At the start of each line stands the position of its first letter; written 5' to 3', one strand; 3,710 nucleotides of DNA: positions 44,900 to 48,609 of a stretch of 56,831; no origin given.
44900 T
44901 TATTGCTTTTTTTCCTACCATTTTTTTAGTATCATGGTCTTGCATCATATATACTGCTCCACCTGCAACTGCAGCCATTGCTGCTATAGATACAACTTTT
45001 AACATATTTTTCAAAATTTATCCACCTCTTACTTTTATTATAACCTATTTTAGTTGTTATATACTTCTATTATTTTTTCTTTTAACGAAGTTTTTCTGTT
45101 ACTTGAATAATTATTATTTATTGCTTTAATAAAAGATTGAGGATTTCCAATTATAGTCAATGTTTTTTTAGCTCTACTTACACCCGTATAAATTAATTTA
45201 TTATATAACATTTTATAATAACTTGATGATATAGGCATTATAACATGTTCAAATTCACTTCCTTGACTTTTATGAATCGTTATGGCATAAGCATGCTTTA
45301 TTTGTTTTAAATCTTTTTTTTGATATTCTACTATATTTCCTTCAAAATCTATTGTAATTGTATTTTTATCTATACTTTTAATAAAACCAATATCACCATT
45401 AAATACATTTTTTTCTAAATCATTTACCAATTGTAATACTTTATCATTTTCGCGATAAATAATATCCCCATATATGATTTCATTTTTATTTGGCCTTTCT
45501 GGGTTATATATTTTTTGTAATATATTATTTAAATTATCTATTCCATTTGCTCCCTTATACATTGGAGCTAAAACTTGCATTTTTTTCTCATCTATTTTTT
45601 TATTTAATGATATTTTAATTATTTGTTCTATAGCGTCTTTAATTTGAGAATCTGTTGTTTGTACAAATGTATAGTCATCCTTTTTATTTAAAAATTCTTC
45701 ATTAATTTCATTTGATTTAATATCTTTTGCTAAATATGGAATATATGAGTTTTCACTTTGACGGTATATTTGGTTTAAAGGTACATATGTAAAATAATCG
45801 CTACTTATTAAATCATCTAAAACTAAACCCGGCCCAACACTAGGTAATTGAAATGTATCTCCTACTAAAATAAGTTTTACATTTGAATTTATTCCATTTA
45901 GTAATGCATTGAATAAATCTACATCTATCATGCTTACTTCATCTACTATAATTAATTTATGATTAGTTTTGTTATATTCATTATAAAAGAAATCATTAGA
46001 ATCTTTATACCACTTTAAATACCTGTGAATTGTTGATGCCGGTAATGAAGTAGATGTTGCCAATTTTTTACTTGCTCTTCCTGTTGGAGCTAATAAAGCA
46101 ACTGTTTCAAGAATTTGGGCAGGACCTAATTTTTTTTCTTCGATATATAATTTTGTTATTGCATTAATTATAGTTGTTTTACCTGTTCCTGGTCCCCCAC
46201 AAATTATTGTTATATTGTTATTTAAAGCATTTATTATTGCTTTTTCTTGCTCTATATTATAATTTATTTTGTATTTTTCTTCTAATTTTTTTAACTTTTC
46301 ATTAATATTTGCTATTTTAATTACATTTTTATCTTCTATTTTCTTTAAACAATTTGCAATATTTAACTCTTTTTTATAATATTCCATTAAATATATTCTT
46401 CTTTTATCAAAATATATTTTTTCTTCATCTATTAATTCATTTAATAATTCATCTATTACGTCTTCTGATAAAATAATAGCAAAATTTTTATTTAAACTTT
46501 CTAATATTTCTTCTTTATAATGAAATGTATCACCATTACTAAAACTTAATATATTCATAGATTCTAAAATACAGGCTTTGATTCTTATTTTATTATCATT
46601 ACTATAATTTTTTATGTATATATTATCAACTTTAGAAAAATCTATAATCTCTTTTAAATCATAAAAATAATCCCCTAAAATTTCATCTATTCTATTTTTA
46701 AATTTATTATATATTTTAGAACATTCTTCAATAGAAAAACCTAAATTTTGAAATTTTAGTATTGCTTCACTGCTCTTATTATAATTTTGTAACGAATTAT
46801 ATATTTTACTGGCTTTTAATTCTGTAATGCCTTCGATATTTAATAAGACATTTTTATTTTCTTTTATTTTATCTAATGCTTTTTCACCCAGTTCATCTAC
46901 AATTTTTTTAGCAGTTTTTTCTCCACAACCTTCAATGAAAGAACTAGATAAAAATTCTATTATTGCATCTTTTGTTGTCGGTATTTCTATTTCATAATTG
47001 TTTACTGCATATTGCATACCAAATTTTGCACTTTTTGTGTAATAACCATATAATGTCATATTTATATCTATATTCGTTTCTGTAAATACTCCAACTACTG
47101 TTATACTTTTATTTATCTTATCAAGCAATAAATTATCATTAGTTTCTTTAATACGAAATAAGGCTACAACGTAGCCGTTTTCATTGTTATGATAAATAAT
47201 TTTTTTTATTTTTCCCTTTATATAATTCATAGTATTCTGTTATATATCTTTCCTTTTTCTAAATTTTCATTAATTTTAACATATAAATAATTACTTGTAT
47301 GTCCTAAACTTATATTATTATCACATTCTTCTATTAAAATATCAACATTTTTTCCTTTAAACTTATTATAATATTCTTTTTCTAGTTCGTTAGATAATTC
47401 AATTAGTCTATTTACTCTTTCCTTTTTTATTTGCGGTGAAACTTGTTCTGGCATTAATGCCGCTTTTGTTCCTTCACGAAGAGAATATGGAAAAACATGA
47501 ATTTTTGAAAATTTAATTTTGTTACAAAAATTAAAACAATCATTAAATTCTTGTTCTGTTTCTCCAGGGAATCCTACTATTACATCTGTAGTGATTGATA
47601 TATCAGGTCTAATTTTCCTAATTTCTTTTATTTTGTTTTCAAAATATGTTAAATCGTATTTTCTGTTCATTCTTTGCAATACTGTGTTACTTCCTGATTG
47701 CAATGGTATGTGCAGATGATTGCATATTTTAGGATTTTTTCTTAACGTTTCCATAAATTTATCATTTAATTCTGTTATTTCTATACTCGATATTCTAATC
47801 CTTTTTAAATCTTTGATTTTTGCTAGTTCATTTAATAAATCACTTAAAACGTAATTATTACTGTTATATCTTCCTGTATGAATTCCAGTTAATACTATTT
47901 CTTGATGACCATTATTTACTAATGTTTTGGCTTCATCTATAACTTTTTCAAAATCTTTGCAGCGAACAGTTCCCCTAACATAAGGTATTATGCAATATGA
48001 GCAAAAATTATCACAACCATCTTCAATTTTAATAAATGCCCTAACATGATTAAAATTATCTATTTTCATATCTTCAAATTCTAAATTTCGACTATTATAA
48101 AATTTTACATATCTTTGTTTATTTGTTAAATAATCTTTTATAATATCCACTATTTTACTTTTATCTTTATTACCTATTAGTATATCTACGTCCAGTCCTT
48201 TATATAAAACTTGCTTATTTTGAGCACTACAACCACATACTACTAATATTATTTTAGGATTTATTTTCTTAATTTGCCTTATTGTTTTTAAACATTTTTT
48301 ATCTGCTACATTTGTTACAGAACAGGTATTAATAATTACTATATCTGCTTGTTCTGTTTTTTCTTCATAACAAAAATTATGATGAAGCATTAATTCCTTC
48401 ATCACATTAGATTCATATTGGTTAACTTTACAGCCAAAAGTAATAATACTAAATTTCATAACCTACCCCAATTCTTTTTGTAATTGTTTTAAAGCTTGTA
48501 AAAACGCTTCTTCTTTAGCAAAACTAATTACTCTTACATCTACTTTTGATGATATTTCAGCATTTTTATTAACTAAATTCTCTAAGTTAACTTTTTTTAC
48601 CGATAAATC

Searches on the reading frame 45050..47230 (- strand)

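Call 32: search_protein_families(library=pfam, proteins=[window:45050-47230:-], max_evalue=0.00001)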
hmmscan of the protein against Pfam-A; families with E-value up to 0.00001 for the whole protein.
window:45050-47230:- (726 aa): 10 families
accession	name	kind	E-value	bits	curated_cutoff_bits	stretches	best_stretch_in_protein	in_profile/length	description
PF13245.12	AAA_19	-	2e-39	135.3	25.1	1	328-467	1-134/134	AAA domain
PF13604.12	AAA_30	-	3.8e-37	128.3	27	1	324-526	2-189/191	AAA domain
PF18335.7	SH3_13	-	5.1e-20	71.5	41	1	567-629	1-65/65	ATP-dependent RecD-like DNA helicase SH3 domain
PF23139.1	OB_YrrC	-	7.3e-20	71.1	27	1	1-84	1-76/76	ATP-dependent DNA helicase YrrC, OB-fold domain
PF13538.12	UvrD_C_2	-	2.1e-17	63.1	27.4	1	646-694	1-52/52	UvrD-like helicase C-terminal domain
PF14490.11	HHH_RecD2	-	9.7e-15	54.7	27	1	153-236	5-92/92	ATP-dependent RecD2 DNA helicase HHH domain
PF01443.25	Viral_helicase1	-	7.1e-11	42.8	21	0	633-694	164-227/228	Viral superfamily 1 RNA helicase core domain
PF13086.12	AAA_11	-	4.5e-09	36.9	27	0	324-364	2-43/257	AAA domain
PF13401.12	AAA_22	-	2.6e-07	31.4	27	1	338-459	5-124/130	AAA domain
PF03193.22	RsgA_GTPase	-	8.4e-06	26.1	30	0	280-360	45-128/174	RsgA GTPase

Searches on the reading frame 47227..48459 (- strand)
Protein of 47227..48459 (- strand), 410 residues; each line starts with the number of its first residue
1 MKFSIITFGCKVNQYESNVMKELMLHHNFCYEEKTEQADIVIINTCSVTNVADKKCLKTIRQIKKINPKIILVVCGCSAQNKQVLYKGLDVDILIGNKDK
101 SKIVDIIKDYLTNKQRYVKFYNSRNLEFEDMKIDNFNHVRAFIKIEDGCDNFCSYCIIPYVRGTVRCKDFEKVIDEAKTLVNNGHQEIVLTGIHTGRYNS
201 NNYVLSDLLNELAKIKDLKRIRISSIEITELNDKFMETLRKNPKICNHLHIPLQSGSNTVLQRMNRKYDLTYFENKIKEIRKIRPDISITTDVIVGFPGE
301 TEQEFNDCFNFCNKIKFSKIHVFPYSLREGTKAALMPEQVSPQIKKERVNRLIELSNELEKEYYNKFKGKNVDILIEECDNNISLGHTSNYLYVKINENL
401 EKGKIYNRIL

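Call 32: search_protein_families(library=pfam, proteins=[window:47227-48459:-], max_evalue=0.00001)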
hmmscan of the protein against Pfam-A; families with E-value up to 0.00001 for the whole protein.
window:47227-48459:- (410 aa): 2 families
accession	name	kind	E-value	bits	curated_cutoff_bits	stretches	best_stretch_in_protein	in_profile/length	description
PF00919.26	UPF0004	-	1.3e-23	83.3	27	1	2-95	1-97/98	Uncharacterized protein family UPF0004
PF04055.27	Radical_SAM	-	4.9e-23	82.6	29.5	1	147-311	5-165/166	Radical SAM superfamily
